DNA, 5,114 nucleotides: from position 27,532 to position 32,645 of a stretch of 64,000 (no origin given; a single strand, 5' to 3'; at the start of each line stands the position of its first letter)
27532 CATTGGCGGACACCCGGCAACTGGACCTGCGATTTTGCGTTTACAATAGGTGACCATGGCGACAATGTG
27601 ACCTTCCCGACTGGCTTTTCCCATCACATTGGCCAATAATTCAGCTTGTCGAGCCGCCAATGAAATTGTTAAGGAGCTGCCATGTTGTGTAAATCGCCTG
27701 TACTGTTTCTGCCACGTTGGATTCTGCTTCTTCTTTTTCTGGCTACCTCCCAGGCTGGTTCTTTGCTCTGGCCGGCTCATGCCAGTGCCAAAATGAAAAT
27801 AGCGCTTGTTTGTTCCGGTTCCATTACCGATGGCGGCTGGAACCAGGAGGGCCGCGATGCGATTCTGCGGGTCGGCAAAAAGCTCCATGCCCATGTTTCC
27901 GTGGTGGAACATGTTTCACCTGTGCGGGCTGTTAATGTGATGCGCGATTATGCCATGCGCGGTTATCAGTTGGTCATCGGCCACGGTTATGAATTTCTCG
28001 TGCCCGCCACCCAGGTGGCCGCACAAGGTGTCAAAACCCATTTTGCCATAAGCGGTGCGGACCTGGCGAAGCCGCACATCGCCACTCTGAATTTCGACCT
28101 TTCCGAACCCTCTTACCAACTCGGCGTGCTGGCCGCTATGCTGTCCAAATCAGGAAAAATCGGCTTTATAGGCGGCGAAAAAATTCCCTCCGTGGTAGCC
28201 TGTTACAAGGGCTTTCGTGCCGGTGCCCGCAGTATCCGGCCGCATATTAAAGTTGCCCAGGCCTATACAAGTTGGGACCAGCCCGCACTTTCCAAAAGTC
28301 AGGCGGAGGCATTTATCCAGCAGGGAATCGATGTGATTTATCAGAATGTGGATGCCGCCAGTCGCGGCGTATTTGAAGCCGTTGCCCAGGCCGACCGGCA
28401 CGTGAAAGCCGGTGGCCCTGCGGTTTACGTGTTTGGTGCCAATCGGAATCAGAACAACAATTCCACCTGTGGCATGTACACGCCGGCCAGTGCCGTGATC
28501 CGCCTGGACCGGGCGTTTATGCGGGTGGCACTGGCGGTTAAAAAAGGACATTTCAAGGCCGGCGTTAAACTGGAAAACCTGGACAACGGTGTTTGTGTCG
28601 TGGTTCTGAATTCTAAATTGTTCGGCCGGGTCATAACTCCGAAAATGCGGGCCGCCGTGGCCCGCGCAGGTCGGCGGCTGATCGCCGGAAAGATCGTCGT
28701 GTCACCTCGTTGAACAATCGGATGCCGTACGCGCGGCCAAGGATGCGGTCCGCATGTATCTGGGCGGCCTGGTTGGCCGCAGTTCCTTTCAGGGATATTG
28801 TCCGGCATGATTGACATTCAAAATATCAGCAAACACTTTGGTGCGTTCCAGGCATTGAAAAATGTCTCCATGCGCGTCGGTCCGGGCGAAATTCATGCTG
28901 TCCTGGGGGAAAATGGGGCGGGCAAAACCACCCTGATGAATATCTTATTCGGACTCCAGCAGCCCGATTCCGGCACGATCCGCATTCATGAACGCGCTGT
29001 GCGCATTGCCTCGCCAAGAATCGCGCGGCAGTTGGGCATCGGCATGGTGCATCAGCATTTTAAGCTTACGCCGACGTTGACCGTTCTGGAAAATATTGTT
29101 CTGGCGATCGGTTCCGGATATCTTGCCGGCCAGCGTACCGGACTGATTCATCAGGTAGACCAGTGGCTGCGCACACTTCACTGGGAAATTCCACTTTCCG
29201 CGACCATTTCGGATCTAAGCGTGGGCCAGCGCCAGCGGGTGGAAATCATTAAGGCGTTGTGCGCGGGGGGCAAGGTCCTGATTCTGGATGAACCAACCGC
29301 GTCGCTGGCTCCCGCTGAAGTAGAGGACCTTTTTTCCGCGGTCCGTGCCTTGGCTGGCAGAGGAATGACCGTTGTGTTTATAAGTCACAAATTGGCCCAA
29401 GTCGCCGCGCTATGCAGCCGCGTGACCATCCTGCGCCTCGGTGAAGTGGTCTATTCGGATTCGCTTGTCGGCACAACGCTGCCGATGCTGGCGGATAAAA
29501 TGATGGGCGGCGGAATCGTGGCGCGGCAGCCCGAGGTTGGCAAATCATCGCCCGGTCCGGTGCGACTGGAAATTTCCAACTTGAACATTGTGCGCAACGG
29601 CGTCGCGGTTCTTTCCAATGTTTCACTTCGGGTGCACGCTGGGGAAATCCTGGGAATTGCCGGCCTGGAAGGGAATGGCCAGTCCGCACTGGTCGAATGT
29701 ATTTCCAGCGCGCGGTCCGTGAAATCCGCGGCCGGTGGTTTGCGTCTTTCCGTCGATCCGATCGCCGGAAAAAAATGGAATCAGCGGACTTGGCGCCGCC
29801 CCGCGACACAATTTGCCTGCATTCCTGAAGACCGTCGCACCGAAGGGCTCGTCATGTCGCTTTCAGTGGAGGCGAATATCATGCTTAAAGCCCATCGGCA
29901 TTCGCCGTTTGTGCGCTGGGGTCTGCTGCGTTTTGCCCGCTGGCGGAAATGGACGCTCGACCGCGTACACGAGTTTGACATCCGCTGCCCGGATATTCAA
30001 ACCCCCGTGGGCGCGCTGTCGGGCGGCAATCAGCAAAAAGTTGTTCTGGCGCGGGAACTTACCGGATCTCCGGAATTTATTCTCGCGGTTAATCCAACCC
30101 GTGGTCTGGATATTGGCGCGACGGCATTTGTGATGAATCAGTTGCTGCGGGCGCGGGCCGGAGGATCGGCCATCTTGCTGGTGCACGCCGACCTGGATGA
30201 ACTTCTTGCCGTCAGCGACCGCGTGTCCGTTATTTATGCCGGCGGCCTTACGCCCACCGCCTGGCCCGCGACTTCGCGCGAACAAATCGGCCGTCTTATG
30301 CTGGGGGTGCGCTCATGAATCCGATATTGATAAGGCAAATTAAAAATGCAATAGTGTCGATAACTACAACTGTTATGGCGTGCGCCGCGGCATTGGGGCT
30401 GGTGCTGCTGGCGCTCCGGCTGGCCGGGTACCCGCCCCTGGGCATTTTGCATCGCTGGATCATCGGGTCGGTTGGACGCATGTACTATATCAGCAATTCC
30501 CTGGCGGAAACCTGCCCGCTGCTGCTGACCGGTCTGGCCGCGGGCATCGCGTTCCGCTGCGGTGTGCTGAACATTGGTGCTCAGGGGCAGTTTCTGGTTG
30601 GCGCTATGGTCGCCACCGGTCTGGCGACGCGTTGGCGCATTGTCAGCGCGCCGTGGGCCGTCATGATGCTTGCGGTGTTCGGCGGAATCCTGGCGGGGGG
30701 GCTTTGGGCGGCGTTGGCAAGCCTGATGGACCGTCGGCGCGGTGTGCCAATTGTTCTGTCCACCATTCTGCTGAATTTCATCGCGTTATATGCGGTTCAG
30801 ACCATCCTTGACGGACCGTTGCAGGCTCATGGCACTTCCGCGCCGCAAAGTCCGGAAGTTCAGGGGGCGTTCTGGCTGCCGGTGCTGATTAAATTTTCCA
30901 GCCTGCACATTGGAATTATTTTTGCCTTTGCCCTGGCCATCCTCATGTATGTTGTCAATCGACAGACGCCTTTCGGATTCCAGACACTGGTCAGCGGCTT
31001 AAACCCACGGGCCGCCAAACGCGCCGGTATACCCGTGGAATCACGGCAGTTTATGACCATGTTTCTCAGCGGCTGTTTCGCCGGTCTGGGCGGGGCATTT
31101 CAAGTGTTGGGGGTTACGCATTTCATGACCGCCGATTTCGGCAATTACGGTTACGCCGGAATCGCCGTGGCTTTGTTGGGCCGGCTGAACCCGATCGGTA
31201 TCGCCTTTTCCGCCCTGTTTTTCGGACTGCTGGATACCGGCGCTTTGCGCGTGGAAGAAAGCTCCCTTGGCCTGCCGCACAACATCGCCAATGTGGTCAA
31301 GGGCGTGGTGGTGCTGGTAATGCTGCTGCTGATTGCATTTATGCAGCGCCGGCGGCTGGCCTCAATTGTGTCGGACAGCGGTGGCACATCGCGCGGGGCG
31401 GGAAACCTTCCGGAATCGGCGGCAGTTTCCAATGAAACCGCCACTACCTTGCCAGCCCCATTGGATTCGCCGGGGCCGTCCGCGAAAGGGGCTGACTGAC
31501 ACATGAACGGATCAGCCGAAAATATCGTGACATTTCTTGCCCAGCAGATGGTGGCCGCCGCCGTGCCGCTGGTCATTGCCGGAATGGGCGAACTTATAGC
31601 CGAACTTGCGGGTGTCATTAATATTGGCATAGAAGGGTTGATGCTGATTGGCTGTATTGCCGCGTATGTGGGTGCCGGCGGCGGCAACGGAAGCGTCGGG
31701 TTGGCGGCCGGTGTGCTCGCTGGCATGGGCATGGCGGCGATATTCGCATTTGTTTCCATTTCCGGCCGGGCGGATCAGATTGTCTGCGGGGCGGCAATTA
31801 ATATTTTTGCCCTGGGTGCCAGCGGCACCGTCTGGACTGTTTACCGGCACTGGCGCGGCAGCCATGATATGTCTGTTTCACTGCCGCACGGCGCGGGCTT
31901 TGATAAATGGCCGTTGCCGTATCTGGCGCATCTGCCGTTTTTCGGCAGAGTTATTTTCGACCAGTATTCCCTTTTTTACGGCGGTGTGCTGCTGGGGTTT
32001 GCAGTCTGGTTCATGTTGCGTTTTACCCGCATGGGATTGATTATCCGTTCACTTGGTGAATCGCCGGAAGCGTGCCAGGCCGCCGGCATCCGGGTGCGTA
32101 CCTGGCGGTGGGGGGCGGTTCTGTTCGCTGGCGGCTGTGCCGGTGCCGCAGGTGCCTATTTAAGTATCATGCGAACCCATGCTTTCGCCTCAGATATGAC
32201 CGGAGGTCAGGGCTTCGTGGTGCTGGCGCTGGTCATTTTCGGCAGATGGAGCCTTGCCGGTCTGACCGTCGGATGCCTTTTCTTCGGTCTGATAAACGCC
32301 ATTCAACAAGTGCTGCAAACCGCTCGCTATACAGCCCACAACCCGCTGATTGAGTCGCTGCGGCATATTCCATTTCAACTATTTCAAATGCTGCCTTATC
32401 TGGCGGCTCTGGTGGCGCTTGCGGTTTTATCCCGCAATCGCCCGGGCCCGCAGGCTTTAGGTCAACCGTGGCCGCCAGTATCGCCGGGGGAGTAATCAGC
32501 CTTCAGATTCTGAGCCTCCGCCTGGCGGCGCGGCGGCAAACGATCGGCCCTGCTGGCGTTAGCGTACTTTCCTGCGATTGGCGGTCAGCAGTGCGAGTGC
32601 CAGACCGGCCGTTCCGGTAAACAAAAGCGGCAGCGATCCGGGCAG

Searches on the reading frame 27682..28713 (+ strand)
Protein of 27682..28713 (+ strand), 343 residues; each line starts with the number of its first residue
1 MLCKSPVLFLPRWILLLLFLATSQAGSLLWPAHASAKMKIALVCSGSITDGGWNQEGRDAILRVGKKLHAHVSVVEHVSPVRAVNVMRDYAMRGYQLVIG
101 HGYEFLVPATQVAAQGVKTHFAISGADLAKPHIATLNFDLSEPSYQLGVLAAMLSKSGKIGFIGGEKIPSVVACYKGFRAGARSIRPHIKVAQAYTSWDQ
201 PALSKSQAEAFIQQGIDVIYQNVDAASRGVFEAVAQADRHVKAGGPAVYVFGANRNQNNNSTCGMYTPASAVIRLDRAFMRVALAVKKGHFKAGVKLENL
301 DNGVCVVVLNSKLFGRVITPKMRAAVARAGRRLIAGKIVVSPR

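Call 86: search_protein_families(library=pfam, proteins=[window:27682-28713:+], max_evalue=0.001)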
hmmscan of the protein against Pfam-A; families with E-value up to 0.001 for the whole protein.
window:27682-28713:+ (343 aa): 2 families
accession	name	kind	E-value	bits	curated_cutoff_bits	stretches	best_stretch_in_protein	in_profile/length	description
PF02608.20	Bmp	-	1.6e-37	129.5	24.1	1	38-290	2-249/301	ABC transporter substrate-binding protein PnrA-like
PF13407.12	Peripla_BP_4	-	4.9e-08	33.3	35.1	1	53-254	12-219/258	Periplasmic binding protein domain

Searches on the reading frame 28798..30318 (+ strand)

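Call 87: search_protein_families(library=pfam, proteins=[window:28798-30318:+], max_evalue=0.001)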
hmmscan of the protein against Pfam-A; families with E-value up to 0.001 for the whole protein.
window:28798-30318:+ (506 aa): 2 families
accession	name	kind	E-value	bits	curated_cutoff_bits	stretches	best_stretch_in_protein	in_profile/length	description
PF00005.33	ABC_tran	-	2.1e-48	164.8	25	2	20-168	1-137/137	ABC transporter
PF13304.12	AAA_21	-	9.3e-08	32.9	27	0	32-59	1-34/304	AAA domain, putative AbiEii toxin, Type IV TA system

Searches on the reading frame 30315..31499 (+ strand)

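Call 87: search_protein_families(library=pfam, proteins=[window:30315-31499:+], max_evalue=0.001)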
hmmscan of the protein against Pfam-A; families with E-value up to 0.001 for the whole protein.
window:30315-31499:+ (394 aa): 1 family
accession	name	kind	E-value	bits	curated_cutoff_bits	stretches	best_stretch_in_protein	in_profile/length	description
PF02653.21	BPD_transp_2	-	4.2e-36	124.9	26.8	1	59-337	2-269/269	Branched-chain amino acid transport system / permease component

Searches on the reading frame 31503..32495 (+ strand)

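Call 87: search_protein_families(library=pfam, proteins=[window:31503-32495:+], max_evalue=0.001)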
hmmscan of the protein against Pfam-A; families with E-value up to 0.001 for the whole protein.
window:31503-32495:+ (330 aa): 1 family
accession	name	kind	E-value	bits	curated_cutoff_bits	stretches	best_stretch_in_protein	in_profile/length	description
PF02653.21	BPD_transp_2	-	8.3e-29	101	26.8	1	16-277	5-253/269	Branched-chain amino acid transport system / permease component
